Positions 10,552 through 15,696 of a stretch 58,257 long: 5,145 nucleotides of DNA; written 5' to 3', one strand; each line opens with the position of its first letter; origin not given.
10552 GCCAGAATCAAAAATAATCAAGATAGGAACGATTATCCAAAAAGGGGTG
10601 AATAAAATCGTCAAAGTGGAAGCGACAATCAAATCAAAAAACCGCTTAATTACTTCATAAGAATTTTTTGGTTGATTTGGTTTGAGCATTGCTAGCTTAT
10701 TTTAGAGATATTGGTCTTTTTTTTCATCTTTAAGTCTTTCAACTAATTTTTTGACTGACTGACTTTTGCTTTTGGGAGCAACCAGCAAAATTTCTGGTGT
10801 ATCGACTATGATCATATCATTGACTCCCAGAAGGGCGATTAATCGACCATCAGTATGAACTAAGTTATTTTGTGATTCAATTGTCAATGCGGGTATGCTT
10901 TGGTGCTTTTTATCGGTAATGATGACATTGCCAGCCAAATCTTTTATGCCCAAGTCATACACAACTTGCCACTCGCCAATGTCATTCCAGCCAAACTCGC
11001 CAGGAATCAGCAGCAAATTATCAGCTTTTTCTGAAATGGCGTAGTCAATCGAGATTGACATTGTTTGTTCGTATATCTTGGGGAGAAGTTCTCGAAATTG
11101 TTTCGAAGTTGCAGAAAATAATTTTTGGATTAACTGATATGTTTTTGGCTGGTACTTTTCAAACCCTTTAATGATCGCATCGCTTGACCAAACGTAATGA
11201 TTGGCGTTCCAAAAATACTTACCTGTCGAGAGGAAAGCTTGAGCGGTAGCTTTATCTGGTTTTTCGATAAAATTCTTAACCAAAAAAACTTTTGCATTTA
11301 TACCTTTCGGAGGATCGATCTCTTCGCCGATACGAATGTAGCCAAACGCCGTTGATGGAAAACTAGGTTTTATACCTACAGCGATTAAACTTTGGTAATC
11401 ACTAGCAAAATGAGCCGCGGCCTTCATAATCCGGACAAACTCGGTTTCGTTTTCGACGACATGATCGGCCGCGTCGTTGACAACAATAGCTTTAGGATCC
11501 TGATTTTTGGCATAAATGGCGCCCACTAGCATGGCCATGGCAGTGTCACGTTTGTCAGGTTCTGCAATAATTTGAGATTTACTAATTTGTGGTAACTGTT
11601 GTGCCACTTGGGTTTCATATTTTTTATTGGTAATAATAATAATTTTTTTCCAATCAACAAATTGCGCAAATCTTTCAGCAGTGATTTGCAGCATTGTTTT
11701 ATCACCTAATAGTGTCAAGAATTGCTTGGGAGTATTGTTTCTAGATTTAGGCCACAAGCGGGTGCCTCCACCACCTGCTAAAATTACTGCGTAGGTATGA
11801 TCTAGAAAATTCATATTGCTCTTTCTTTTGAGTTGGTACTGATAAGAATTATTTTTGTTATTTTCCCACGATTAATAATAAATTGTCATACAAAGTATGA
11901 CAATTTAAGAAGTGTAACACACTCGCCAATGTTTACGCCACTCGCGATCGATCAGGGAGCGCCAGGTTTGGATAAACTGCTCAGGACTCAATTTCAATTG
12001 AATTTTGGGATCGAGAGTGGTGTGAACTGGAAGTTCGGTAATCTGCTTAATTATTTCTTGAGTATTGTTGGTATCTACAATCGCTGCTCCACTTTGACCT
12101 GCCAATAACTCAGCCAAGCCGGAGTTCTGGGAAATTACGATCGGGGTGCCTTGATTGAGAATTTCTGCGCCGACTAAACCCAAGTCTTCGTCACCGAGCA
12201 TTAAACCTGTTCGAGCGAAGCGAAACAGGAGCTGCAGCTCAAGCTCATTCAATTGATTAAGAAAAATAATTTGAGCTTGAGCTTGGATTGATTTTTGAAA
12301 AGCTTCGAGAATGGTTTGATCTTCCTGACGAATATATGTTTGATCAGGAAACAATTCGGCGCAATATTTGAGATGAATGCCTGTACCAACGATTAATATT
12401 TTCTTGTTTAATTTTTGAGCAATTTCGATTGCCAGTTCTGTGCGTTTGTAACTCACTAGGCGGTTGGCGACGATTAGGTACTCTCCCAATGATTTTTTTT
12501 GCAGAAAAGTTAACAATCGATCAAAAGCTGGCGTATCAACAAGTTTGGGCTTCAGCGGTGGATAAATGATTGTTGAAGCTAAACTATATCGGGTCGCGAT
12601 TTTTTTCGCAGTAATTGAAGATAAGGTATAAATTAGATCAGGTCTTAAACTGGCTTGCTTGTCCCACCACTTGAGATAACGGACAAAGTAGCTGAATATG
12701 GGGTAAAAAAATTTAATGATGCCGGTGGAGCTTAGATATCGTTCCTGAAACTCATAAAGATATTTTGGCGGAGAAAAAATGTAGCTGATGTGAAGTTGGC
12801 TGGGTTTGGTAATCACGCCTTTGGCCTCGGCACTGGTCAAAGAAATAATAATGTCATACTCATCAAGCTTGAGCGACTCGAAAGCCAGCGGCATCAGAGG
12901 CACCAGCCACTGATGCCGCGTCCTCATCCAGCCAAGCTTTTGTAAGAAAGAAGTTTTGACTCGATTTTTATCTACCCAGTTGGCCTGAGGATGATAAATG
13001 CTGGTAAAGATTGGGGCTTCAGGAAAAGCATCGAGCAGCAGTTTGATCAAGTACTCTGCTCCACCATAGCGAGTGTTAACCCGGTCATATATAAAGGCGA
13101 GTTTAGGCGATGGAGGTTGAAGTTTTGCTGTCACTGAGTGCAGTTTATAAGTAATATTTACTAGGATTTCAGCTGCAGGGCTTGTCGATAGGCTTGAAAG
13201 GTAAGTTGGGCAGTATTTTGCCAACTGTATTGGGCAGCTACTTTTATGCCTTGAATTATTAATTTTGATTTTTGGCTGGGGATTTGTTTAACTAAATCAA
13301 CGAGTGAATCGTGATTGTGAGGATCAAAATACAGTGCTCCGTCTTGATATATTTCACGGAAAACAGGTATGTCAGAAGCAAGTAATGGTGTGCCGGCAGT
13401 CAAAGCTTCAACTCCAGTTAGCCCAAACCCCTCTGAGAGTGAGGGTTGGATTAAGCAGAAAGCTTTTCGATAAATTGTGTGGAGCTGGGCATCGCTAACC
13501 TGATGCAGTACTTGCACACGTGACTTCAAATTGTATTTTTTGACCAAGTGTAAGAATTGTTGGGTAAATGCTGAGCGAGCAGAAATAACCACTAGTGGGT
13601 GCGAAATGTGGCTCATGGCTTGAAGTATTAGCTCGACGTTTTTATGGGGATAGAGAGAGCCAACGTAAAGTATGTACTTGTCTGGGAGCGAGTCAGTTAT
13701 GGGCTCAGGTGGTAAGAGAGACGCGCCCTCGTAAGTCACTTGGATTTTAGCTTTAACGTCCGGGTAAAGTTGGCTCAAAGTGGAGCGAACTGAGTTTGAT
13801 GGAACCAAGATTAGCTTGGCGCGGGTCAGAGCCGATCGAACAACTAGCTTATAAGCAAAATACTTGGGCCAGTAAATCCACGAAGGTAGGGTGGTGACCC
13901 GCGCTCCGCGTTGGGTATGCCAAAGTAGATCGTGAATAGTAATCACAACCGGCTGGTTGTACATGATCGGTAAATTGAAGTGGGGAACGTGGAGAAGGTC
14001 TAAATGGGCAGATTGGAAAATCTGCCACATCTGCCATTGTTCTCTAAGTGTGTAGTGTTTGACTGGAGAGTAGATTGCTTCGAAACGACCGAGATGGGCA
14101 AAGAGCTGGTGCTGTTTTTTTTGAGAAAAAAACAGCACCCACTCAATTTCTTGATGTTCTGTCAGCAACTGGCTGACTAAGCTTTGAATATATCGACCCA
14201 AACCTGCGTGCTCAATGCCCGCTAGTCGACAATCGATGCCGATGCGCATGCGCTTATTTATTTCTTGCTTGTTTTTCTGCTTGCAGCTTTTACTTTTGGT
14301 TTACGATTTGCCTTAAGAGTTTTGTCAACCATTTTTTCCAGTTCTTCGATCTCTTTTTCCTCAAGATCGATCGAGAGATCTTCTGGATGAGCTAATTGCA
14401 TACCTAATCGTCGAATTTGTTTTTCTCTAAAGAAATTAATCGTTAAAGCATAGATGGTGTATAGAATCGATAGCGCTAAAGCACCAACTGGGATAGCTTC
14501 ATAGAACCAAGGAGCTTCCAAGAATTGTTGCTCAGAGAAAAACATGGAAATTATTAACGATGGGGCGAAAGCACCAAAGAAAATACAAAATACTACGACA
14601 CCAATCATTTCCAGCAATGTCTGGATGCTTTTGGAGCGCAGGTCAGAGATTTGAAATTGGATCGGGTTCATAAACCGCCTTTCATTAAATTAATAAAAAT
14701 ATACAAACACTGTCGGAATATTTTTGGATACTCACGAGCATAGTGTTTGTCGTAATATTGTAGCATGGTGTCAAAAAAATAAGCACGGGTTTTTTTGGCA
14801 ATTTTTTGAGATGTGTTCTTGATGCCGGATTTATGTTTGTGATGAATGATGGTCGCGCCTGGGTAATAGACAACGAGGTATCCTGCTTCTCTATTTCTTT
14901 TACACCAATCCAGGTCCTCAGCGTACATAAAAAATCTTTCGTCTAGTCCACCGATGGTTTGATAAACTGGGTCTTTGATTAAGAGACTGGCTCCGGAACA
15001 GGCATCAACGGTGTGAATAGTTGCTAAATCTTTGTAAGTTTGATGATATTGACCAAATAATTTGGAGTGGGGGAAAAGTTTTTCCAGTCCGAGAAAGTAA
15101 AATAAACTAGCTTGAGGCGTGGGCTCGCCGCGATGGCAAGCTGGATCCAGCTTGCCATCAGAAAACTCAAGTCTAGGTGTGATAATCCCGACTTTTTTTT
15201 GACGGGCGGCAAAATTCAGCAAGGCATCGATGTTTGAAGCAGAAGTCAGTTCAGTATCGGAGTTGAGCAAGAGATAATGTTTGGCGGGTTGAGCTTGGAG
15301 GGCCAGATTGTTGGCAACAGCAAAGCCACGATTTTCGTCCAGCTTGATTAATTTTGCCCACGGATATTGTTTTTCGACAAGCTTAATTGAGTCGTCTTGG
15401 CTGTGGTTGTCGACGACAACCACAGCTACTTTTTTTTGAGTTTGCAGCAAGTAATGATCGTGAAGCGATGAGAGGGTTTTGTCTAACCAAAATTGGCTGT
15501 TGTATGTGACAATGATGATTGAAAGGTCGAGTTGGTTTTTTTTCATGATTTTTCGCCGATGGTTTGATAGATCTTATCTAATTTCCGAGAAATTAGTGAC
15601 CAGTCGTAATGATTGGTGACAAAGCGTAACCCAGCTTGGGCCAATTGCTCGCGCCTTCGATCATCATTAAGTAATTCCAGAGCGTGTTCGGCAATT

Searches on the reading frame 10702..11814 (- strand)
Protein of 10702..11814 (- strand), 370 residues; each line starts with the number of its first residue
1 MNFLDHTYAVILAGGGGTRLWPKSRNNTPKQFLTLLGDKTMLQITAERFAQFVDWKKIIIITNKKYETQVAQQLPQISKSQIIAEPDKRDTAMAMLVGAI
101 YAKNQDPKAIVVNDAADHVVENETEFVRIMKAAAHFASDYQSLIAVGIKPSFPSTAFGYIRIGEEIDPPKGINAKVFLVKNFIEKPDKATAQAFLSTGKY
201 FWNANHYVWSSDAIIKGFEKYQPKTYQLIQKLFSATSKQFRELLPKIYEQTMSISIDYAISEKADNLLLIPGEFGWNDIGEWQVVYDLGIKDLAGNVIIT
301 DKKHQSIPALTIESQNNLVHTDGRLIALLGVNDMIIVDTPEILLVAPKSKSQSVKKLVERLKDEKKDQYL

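Call 90: search_protein_families(library=pfam, proteins=[window:10702-11814:-], max_evalue=0.0001)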
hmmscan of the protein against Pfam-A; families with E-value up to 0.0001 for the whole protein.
window:10702-11814:- (370 aa): 4 families
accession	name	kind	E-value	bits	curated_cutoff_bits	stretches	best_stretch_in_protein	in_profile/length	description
PF00483.29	NTP_transferase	-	6.3e-41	141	21.2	1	9-288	2-238/245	Nucleotidyl transferase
PF22640.1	ManC_GMP_beta-helix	-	6.9e-18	64.8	27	1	311-361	5-55/55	MannoseP isomerase/GMP-like beta-helix domain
PF01128.25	IspD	-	2.7e-09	37.6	27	1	9-132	3-117/221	2-C-methyl-D-erythritol 4-phosphate cytidylyltransferase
PF12804.13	NTP_transf_3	-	1e-07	32.8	27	1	9-112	1-92/160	MobA-like NTP transferase domain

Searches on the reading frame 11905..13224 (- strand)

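Call 72: search_protein_families(library=pfam, proteins=[window:11905-13224:-], max_evalue=0.00001)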
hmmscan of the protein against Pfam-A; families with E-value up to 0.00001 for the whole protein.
window:11905-13224:- (439 aa): 2 families
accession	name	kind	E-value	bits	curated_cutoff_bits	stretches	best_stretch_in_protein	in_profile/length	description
PF00534.26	Glycos_transf_1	-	1.9e-10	41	26.4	1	247-398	15-155/172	Glycosyl transferases group 1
PF20706.3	GT4-conflict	-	9.1e-07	28.6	26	1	346-389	292-330/385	Family 4 Glycosyltransferase in conflict systems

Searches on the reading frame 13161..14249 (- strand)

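Call 90: search_protein_families(library=pfam, proteins=[window:13161-14249:-], max_evalue=0.0001)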
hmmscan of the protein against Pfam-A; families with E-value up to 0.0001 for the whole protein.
window:13161-14249:- (362 aa): 4 families
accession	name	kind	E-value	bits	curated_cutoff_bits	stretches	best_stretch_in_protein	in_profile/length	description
PF00534.26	Glycos_transf_1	-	3.8e-28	98.6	26.4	1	190-326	15-158/172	Glycosyl transferases group 1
PF13692.12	Glyco_trans_1_4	-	1.6e-18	67.8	27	1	191-322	2-138/142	Glycosyl transferases group 1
PF13439.12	Glyco_transf_4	-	8.4e-11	42.6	28.5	1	16-175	3-165/170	Glycosyltransferase Family 4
PF20706.3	GT4-conflict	-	3e-09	36.8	26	1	244-293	262-312/385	Family 4 Glycosyltransferase in conflict systems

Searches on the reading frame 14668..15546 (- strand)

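Call 90: search_protein_families(library=pfam, proteins=[window:14668-15546:-], max_evalue=0.0001)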
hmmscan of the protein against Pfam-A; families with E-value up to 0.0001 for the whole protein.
window:14668-15546:- (292 aa): 2 families
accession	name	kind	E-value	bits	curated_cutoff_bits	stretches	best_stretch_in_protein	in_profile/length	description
PF00535.33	Glycos_transf_2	-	1.6e-14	54.6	23.3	1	9-139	1-129/168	Glycosyl transferase family 2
PF13641.12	Glyco_tranf_2_3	-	7.3e-10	39.7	27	1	8-240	3-216/230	Glycosyltransferase like family 2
